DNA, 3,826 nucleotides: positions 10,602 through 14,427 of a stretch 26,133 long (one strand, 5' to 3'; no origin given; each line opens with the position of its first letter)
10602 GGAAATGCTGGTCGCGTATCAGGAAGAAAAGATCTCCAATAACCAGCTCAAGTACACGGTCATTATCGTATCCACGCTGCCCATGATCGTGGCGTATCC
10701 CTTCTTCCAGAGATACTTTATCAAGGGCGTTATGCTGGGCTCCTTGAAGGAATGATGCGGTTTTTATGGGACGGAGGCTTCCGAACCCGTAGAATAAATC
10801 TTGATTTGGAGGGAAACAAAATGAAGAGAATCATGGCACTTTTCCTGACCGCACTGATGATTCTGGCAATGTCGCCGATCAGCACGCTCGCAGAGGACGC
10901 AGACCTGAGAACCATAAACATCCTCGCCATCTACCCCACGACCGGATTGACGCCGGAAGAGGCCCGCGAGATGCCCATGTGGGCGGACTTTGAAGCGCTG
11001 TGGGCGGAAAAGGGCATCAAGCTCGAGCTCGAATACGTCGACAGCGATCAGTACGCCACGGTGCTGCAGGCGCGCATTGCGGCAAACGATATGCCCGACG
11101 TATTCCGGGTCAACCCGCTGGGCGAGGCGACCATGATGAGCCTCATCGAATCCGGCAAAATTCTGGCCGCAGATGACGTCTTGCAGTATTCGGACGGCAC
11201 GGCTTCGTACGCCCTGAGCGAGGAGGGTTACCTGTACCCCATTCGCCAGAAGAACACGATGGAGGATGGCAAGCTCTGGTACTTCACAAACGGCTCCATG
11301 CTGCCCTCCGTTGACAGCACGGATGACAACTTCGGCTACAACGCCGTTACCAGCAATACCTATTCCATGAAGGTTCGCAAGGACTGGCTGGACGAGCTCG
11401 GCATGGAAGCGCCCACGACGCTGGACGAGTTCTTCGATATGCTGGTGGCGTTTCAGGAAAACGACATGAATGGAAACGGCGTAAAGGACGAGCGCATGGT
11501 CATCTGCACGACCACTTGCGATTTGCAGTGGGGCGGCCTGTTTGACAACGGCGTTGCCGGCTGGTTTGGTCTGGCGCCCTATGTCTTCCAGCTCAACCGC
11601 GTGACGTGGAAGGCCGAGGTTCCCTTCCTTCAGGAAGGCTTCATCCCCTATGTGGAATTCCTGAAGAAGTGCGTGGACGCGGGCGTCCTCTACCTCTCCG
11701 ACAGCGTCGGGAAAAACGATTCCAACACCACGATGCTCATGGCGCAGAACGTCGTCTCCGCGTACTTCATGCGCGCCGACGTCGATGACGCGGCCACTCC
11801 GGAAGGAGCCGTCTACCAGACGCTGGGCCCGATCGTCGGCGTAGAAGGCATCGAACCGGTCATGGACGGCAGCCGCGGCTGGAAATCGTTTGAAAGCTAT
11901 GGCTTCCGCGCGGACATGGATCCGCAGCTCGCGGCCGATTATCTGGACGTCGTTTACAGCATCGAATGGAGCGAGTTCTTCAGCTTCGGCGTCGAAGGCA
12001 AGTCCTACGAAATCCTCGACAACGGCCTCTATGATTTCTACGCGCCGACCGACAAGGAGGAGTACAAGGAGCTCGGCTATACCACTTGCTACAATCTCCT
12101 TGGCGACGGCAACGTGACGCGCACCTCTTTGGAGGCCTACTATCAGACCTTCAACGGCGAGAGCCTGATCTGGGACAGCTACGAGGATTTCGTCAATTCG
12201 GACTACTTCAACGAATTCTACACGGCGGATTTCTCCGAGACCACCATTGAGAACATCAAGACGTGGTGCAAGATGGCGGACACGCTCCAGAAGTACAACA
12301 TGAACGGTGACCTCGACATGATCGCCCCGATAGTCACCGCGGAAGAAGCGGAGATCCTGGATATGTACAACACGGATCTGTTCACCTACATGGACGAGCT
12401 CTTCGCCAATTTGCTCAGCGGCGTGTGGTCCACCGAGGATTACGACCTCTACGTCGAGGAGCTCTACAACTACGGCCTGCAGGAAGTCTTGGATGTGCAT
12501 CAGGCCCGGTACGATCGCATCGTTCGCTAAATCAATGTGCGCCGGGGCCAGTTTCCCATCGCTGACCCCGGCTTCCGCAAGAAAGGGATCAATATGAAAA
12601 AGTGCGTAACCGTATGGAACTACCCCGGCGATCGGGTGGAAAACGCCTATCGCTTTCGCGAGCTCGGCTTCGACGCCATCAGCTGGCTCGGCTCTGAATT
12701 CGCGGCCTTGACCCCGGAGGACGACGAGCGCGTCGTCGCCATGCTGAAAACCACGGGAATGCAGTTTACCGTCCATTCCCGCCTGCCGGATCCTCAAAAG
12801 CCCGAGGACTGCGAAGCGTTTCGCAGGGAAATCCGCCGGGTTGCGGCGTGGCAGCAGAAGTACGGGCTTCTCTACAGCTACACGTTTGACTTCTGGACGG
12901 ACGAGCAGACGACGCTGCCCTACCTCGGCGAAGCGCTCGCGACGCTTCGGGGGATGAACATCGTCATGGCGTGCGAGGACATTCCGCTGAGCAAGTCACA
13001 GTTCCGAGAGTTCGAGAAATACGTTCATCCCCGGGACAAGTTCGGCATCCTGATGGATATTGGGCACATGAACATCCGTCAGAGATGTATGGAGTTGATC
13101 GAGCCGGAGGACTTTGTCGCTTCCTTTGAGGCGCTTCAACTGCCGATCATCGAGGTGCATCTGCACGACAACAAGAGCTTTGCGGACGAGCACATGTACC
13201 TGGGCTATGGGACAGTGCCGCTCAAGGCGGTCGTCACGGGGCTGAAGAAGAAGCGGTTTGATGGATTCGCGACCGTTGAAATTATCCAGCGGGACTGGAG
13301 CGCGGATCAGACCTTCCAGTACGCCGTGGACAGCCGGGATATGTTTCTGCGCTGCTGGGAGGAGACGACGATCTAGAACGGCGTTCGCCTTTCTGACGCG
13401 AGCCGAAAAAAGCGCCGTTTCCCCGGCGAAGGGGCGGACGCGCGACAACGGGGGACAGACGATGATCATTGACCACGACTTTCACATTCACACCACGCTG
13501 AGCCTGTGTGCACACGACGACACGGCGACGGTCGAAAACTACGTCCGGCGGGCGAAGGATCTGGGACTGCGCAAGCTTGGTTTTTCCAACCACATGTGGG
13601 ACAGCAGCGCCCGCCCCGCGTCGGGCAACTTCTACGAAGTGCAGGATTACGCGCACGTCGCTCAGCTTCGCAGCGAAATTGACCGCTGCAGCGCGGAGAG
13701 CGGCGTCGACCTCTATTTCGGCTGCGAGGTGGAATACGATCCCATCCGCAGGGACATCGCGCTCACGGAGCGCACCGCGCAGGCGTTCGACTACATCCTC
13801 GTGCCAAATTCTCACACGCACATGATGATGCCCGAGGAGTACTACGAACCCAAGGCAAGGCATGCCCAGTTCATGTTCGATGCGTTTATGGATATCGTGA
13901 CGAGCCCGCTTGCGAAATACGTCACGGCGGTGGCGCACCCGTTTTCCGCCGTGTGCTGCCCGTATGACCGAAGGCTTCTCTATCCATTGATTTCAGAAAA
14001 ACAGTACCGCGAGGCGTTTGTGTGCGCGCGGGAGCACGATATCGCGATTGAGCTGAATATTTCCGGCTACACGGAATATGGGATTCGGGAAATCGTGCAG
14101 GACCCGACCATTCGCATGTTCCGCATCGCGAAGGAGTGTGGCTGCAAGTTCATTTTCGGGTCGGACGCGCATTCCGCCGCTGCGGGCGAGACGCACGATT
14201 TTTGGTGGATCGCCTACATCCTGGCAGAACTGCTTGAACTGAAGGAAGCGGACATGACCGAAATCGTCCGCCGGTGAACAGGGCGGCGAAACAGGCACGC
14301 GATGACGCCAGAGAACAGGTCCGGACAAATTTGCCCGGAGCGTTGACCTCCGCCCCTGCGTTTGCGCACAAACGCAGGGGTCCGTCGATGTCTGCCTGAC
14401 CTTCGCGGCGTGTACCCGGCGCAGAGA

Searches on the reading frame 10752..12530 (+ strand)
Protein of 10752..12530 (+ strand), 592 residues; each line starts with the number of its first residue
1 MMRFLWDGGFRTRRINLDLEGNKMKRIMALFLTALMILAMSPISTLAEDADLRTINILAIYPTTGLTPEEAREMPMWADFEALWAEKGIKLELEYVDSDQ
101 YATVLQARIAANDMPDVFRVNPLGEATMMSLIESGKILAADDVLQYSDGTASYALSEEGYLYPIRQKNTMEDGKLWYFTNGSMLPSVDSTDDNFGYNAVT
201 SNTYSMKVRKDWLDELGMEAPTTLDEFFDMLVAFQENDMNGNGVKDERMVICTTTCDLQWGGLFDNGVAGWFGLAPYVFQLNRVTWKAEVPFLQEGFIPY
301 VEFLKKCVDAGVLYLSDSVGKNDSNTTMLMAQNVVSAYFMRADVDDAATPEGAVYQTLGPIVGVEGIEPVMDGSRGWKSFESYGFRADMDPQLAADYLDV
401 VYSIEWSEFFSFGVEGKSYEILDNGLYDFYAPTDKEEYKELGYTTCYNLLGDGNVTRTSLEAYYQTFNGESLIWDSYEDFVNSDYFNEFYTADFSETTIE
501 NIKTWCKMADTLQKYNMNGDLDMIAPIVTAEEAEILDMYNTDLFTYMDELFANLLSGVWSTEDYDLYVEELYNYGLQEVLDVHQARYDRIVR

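Call 38: search_protein_families(library=pfam, proteins=[window:10752-12530:+], max_evalue=0.00001)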
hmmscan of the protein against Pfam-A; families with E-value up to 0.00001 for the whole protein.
window:10752-12530:+ (592 aa): 2 families
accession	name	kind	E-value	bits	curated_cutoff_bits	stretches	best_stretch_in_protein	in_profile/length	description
PF01547.30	SBP_bac_1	-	1.1e-08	35.9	26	1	78-241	15-148/307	Bacterial extracellular solute-binding protein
PF13416.11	SBP_bac_8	-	2.2e-06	28.1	27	1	79-343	5-196/279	Bacterial extracellular solute-binding protein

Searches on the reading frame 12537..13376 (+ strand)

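Call 38: search_protein_families(library=pfam, proteins=[window:12537-13376:+], max_evalue=0.00001)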
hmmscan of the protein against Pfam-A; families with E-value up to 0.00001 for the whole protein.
window:12537-13376:+ (279 aa): 1 family
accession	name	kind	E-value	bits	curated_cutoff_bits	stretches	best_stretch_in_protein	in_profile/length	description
PF01261.30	AP_endonuc_2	-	9.3e-19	68.5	31.1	1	41-258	5-234/249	Xylose isomerase-like TIM barrel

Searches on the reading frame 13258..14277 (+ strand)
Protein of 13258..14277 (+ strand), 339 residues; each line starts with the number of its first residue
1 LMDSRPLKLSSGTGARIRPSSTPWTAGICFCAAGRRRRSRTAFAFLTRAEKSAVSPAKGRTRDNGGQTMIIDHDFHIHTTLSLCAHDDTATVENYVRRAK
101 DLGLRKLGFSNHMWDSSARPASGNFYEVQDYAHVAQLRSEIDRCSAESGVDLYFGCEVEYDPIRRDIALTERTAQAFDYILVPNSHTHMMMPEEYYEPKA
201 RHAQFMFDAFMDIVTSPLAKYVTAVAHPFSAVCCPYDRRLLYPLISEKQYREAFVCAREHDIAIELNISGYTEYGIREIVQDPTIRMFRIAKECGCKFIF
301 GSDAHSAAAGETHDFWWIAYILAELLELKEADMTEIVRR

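Call 58: search_protein_families(library=pfam, proteins=[window:13258-14277:+], max_evalue=0.00001)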
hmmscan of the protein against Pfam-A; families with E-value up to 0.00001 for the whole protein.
window:13258-14277:+ (339 aa): 1 family
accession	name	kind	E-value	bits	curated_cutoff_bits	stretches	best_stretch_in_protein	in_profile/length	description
PF02811.25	PHP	-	6.7e-10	40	26.4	1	74-206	1-111/164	PHP domain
